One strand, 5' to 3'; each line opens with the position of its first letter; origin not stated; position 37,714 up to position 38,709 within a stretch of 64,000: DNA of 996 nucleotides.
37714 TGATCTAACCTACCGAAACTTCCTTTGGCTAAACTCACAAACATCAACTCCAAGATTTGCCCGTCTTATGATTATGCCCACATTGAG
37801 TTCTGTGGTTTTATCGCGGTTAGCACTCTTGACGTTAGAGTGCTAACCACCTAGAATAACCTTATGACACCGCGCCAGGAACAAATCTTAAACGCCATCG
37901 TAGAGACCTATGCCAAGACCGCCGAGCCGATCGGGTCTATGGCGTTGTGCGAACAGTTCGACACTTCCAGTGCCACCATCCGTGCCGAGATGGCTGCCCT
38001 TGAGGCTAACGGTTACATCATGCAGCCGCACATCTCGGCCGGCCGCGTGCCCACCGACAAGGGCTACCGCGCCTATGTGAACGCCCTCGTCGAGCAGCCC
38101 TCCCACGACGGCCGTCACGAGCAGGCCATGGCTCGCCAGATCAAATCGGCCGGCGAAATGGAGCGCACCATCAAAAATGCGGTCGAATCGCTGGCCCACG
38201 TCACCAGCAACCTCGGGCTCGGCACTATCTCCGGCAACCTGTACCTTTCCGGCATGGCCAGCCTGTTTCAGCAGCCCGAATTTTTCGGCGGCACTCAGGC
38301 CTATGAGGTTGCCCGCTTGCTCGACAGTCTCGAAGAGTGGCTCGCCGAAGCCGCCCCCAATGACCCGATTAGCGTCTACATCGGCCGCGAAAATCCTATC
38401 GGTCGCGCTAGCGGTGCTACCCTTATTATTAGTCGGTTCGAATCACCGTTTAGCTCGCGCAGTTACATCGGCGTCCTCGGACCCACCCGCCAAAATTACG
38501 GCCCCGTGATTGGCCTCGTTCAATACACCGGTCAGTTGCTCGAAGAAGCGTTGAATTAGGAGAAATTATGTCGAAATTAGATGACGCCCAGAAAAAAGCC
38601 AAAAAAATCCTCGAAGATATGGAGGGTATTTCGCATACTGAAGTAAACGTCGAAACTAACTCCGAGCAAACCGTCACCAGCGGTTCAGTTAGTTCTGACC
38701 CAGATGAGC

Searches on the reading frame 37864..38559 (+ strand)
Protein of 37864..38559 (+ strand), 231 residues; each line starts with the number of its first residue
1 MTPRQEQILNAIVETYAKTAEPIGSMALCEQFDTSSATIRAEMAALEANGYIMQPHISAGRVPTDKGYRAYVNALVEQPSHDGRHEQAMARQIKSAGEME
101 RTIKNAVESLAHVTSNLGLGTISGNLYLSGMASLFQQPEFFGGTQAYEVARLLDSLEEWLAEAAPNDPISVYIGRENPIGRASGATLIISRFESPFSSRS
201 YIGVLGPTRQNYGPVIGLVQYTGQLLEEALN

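Call 50: search_protein_families(library=pfam, proteins=[window:37864-38559:+], max_evalue=0.00001)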
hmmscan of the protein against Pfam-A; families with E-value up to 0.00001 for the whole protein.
window:37864-38559:+ (231 aa): 2 families
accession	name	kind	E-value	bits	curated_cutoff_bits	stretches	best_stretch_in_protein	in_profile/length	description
PF01628.27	HrcA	-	3e-16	60.5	22.2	1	88-216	93-215/215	HrcA protein C terminal domain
PF03444.21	HrcA_DNA-bdg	-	7.5e-06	26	21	0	2-70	3-72/79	Winged helix-turn-helix transcription repressor, HrcA DNA-binding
